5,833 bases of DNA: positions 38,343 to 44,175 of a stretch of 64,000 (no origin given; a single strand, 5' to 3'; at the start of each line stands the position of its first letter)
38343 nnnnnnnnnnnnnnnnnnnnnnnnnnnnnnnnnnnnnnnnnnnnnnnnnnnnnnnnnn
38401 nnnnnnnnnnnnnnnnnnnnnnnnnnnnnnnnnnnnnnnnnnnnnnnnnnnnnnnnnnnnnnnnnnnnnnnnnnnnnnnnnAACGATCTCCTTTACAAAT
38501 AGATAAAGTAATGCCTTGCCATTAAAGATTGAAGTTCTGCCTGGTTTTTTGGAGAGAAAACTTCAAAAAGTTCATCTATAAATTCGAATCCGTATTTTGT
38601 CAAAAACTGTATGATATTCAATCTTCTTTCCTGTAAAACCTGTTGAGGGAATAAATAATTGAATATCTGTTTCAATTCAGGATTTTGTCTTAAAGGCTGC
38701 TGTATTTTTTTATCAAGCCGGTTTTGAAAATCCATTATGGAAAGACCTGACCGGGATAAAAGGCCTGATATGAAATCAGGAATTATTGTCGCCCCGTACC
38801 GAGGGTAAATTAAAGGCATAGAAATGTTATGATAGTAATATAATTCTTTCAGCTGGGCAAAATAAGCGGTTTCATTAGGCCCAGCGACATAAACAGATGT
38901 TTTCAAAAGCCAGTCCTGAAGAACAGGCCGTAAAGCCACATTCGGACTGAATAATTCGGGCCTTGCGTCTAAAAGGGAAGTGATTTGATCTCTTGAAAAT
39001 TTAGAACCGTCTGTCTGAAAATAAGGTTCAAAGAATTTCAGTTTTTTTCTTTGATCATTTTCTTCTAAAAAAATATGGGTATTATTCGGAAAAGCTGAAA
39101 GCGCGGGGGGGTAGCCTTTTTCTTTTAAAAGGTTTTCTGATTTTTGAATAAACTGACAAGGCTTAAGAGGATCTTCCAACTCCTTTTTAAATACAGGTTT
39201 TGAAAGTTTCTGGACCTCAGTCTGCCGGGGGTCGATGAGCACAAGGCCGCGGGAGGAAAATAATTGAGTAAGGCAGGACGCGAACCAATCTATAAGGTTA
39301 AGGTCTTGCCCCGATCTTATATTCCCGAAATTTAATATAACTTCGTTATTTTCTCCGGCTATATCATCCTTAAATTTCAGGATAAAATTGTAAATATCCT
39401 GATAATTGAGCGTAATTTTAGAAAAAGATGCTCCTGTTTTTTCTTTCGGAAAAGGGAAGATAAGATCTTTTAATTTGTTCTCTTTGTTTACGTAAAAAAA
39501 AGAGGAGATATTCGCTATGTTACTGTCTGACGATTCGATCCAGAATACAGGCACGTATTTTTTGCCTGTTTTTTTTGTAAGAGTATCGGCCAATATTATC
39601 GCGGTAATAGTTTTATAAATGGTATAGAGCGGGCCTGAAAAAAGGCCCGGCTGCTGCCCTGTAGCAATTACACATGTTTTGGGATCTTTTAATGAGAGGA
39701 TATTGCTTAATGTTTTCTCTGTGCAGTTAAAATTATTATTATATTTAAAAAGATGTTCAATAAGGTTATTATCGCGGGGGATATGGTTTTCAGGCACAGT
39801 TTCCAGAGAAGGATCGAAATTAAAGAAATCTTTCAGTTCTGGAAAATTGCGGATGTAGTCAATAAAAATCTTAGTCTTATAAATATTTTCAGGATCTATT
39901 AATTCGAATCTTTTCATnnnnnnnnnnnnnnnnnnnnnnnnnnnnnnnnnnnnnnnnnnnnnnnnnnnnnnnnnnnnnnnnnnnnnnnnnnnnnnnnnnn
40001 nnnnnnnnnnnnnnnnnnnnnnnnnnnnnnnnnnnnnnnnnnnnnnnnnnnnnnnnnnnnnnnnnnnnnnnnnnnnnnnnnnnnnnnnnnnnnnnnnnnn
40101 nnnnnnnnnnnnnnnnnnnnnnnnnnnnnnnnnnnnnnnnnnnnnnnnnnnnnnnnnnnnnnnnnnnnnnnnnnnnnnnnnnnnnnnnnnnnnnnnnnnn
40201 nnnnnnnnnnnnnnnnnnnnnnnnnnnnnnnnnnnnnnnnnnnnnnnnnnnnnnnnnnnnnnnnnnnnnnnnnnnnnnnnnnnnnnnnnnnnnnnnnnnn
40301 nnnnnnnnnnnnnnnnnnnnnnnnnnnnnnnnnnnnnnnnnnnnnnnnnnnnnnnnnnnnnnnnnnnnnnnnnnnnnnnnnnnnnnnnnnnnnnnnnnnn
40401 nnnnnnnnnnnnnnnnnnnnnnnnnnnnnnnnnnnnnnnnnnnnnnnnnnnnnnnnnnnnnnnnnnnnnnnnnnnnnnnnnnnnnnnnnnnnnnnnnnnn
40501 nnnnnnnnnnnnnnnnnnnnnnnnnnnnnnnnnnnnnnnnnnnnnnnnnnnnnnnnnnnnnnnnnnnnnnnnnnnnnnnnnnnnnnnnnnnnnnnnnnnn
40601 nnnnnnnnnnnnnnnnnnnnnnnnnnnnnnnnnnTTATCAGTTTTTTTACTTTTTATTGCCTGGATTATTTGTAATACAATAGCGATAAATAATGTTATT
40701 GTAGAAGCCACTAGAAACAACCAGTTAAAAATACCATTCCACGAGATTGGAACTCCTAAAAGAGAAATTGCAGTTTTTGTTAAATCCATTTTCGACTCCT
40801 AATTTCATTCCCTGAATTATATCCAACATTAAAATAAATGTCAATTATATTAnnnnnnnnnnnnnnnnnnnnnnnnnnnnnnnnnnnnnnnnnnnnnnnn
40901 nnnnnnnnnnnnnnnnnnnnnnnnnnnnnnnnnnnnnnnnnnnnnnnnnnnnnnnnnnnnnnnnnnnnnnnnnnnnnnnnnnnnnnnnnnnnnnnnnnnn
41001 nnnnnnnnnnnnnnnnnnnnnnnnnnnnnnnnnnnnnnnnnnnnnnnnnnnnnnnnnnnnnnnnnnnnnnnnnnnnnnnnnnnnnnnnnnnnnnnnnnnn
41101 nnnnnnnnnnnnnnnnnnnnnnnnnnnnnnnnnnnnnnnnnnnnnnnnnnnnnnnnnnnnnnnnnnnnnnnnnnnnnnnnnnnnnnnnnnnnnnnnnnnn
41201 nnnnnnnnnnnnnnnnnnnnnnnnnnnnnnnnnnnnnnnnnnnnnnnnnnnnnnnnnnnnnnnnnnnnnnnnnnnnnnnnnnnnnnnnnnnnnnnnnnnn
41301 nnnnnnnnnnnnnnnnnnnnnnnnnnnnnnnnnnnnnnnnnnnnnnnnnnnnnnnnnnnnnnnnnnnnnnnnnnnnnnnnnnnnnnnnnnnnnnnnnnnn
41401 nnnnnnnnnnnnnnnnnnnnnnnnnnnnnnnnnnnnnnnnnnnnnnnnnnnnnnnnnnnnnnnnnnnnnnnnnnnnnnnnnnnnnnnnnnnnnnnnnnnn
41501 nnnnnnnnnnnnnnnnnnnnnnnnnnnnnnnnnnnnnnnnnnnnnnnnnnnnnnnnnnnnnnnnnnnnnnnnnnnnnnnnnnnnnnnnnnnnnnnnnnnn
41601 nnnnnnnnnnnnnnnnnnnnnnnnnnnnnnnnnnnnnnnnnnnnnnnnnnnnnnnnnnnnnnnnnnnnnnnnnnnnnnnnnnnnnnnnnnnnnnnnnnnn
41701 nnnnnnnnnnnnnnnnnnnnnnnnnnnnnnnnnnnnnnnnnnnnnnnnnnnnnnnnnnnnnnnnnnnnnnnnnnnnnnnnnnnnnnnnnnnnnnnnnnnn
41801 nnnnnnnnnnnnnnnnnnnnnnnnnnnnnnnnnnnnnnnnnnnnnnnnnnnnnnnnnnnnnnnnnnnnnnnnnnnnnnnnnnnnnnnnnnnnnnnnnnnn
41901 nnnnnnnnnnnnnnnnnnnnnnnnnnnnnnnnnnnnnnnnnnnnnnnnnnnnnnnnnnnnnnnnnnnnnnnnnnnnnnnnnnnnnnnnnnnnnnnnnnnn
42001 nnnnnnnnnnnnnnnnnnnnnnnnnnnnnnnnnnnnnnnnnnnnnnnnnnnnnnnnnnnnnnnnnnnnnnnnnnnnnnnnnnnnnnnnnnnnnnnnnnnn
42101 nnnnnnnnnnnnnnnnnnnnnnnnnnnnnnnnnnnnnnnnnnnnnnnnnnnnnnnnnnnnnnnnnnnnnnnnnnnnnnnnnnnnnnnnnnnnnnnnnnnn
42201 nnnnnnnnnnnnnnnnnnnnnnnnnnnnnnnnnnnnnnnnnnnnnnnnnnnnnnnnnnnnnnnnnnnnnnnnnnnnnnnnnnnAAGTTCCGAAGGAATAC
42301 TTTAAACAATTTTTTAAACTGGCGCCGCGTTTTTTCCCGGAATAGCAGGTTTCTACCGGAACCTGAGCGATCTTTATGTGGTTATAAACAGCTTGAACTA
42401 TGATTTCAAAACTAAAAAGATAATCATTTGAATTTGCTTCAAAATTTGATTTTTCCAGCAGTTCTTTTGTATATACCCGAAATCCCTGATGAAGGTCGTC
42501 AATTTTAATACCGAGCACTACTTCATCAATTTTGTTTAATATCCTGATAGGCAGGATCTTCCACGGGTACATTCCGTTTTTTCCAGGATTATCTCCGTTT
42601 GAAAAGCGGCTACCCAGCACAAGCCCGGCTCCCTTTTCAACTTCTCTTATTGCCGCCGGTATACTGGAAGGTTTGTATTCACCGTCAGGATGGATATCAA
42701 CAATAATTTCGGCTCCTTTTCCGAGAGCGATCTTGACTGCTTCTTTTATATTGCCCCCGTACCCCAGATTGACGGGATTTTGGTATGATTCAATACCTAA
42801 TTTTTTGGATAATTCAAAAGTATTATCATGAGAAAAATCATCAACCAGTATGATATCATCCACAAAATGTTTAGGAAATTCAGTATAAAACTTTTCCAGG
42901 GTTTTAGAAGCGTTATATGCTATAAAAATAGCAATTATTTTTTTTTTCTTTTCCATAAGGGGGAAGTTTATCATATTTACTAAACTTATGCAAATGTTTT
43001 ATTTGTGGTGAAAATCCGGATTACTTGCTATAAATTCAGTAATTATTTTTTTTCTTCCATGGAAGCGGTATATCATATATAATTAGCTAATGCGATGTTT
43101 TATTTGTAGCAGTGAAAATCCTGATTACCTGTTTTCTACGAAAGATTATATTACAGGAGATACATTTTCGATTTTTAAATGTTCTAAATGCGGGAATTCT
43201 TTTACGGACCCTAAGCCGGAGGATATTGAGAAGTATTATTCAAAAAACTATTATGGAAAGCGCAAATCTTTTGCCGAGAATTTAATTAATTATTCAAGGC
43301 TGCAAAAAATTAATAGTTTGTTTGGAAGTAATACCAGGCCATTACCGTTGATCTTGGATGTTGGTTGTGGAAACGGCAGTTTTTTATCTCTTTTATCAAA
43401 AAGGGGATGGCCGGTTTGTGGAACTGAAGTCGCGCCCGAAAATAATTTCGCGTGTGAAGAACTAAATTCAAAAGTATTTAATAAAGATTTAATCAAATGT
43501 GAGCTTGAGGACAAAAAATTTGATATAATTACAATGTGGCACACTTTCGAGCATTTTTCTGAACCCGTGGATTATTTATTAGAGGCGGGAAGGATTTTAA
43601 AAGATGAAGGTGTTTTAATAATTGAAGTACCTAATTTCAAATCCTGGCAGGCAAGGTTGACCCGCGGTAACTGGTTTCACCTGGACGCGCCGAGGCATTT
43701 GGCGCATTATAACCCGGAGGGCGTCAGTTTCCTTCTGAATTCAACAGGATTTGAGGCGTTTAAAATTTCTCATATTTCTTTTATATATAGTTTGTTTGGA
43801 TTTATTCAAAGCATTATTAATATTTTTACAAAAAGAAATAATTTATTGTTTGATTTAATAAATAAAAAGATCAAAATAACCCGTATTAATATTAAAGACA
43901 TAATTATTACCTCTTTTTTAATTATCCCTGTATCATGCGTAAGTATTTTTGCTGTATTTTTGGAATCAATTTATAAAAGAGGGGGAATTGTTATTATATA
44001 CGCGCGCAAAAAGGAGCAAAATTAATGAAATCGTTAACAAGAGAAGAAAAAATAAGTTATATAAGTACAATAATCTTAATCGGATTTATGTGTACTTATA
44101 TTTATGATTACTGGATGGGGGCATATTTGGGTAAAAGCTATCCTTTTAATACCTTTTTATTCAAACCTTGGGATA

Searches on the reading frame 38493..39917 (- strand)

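Call 51: search_protein_families(library=pfam, proteins=[window:38493-39917:-], max_evalue=0.01)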
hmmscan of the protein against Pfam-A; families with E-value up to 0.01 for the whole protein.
window:38493-39917:- (474 aa): 2 families
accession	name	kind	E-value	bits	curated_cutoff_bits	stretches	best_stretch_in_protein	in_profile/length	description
PF10079.15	Rossmann-like_BshC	-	1.4e-85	288.4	27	1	13-373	10-379/380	Bacillithiol biosynthesis BshC, N-terminal Rossmann-like domain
PF24850.1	CC_BshC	-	4.6e-10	40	27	1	414-459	107-152/159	Bacillithiol biosynthesis BshC, C-terminal coiled-coil domain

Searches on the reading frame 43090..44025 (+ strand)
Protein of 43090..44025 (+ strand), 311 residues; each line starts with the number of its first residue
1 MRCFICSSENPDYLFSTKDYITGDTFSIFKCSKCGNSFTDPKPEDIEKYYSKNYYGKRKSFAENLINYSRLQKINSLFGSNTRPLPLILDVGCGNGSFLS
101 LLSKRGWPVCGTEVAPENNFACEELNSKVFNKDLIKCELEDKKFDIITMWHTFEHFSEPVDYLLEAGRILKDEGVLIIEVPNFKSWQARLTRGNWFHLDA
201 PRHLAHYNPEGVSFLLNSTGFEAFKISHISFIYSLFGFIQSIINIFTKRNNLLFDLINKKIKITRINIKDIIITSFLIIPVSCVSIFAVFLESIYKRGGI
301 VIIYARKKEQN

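Call 4: search_protein_families(library=pfam, proteins=[window:43090-44025:+])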
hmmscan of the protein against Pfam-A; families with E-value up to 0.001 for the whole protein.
window:43090-44025:+ (311 aa): 6 families
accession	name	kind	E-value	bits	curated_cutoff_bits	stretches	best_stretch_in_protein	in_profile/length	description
PF13489.12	Methyltransf_23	-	4.6e-22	78.9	27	1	83-222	21-160/164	Methyltransferase domain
PF08241.18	Methyltransf_11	-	3.1e-15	57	21.2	1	89-178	1-95/95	Methyltransferase domain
PF08242.18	Methyltransf_12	-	1.1e-12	48.9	30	1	89-176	1-98/98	Methyltransferase domain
PF13649.12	Methyltransf_25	-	1.6e-11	45.2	27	1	88-174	1-97/97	Methyltransferase domain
PF07021.18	MetW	-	1.2e-09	38.6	21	1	88-191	17-120/193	Methionine biosynthesis protein MetW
PF13847.12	Methyltransf_31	-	9.8e-09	35.5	27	1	88-187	7-118/145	Methyltransferase domain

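Call 6: search_protein_families(library=ncbifam, proteins=[window:43090-44025:+])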
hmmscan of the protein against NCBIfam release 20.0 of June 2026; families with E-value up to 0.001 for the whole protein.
window:43090-44025:+ (311 aa): 8 families
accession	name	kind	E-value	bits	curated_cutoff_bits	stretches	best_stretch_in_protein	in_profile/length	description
TIGR02081.1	metW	equivalog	4.7e-11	42.6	189.5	1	88-190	17-119/194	methionine biosynthesis protein MetW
NF045667.1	MTase_DVU1556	equivalog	3.2e-09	36.6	155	1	86-178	24-119/213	DVU_1556 family methyltransferase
TIGR01983.1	UbiG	equivalog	1.9e-08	33.9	102.95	1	87-186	52-161/228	bifunctional 2-polyprenyl-6-hydroxyphenol methylase/3-demethylubiquinol 3-O-methyltransferase UbiG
NF043040.1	corrin_prot_MT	hypoth_equivalog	2.6e-06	27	180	1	70-178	26-147/216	corrinoid protein-associated methyltransferase CpaM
TIGR02072.1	BioC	equivalog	8.2e-06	25.8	184.95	1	86-178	36-132/244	malonyl-ACP O-methyltransferase BioC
NF001244.0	PRK00216.1-5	equivalog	0.00014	21.2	216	1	87-178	51-153/236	bifunctional demethylmenaquinone methyltransferase/2-methoxy-6-polyprenyl-1,4-benzoquinol methylase UbiE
TIGR01934.1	MenG_MenH_UbiE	subfamily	0.00062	19.1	158.35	0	88-180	43-144/223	ubiquinone/menaquinone biosynthesis methyltransferase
TIGR00452.1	TIGR00452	equivalog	0.00086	18.2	275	0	87-179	120-220/316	tRNA 5-methoxyuridine(34)/uridine 5-oxyacetic acid(34) synthase CmoB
